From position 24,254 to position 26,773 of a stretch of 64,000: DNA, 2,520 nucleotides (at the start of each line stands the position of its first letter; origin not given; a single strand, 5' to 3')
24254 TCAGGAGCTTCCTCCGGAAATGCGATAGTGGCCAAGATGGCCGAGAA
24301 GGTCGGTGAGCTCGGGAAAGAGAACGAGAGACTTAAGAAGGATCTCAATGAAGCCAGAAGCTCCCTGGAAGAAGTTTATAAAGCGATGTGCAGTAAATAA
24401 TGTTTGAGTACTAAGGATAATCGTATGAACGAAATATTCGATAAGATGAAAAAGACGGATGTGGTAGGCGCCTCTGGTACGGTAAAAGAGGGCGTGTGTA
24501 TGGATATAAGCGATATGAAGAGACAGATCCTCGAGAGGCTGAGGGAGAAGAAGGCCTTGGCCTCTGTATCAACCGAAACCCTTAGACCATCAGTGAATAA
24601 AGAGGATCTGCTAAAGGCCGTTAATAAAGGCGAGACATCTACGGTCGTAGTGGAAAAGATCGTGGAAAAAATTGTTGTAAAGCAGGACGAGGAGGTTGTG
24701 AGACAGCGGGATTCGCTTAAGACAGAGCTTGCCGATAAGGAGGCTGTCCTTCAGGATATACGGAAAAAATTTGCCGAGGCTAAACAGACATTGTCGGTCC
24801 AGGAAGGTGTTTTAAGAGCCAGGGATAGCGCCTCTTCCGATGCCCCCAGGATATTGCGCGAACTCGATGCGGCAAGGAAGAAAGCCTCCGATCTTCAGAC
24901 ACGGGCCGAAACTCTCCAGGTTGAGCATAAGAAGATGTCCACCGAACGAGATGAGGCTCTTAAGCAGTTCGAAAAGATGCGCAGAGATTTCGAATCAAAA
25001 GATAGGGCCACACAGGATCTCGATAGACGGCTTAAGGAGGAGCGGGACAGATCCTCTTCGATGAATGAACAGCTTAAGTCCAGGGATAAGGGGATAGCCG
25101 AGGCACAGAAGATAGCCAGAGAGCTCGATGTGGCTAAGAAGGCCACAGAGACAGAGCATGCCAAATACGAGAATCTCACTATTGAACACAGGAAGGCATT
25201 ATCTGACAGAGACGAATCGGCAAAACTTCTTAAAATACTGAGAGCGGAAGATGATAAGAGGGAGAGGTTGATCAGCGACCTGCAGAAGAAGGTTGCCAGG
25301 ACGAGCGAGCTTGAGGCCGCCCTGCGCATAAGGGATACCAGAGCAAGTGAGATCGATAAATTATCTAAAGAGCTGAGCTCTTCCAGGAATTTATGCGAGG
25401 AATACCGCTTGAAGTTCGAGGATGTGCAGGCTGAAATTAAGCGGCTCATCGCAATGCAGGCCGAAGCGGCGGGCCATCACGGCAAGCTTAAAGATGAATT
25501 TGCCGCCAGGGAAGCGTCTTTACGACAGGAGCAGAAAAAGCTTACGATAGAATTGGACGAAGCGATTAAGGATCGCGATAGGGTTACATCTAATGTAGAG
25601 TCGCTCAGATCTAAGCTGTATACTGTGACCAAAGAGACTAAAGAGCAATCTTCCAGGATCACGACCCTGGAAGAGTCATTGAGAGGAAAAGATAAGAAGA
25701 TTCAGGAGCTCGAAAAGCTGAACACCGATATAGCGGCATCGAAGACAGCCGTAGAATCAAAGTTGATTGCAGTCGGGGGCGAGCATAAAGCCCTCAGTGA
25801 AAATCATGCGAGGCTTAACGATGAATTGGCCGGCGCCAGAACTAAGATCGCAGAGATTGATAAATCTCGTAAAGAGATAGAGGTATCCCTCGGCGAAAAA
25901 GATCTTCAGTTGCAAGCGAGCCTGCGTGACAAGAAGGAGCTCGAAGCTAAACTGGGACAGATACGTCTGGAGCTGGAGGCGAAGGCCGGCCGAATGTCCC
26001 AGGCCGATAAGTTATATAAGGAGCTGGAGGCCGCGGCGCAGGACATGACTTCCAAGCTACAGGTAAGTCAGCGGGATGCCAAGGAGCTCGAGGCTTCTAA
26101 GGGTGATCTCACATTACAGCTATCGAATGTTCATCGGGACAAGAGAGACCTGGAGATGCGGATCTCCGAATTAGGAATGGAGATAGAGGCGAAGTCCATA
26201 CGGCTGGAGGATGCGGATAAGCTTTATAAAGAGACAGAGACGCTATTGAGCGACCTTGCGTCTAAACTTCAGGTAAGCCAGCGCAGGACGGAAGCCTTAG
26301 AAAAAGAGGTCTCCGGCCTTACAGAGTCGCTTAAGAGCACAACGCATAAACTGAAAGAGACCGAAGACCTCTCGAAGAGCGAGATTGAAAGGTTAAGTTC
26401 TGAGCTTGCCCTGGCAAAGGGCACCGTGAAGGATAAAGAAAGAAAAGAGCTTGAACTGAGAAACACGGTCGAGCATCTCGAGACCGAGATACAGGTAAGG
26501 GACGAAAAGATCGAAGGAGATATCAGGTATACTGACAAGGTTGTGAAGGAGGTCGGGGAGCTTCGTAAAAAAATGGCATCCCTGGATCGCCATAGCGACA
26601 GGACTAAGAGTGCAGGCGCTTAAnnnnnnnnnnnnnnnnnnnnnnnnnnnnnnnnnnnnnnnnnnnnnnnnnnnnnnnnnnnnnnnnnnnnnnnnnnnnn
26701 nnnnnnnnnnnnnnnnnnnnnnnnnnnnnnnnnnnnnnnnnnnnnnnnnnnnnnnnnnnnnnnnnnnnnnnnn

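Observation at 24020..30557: Orphan ParA-like ATPase embedded in an operon with a 739-aa coiled-coil protein, two small TM-coiled-coil proteins and a secreted 870-aa TPR protein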

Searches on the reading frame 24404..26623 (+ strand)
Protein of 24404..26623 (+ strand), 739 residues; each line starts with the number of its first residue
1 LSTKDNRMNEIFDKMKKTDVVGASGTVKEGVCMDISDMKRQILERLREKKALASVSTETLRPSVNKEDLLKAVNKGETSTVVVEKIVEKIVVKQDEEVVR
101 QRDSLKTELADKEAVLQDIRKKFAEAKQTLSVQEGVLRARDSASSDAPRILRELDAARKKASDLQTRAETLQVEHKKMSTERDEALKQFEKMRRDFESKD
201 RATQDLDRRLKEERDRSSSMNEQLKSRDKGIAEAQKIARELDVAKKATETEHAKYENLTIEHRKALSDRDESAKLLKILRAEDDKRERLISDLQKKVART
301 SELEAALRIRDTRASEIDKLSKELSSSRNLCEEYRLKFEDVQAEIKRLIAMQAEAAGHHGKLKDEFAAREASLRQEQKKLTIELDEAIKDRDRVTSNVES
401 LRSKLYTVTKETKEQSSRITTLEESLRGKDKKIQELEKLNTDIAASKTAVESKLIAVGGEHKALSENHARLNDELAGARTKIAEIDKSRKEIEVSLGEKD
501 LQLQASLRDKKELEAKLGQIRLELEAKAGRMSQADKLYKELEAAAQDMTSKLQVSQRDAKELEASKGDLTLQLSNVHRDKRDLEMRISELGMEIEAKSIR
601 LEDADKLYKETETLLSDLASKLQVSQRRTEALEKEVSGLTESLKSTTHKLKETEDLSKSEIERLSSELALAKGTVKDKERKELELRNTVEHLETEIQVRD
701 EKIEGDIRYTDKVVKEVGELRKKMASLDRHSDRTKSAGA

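Call 3: search_protein_families(library=pfam, proteins=[window:24404-26623:+], max_evalue=0.01)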
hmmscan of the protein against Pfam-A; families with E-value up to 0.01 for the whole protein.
window:24404-26623:+ (739 aa): 0 families

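Call 4: search_protein_families(library=ncbifam, proteins=[window:24404-26623:+], max_evalue=0.01)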
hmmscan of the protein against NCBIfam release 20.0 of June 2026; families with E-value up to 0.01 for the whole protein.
window:24404-26623:+ (739 aa): 6 families
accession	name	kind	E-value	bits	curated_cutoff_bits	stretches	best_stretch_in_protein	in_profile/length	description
TIGR02168.1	SMC_prok_B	equivalog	2e-13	49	567.35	2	394-697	670-984/1181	chromosome segregation protein SMC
TIGR02169.1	SMC_prok_A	equivalog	9.3e-10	36.9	729.4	2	365-603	686-922/1165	chromosome segregation protein SMC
NF045487.1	ASRP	equivalog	2.5e-07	29.7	300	1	372-619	222-463/593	archaea-specific SMC-related protein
NF003034.1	PRK03918.1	equivalog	3.6e-06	25.3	700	1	207-727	216-733/878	DNA double-strand break repair ATPase Rad50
TIGR04523.1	Mplasa_alph_rch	subfamily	7.8e-05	20.8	270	1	470-705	339-572/745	helix-rich protein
NF002572.0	PRK02224.1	equivalog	0.0047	15.2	1087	0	290-730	205-642/888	DNA double-strand break repair ATPase Rad50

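Call 62: search_protein_families(library=padloc, proteins=[window:24425-26623:+], max_evalue=0.001)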
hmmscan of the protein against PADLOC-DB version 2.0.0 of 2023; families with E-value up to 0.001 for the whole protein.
window:24425-26623:+ (732 aa): 3 families
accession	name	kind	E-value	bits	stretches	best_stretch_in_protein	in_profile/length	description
PDLC03868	LmuB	-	4.7e-09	33.1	2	188-438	233-487/1035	-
PDLC00580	JetC3|JetC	-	1.3e-05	21.7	1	363-563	251-450/1068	DUF3584 domain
PDLC00581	JetC3|JetC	-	5.6e-05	19.1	1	205-639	747-1171/1473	DUF3584 domain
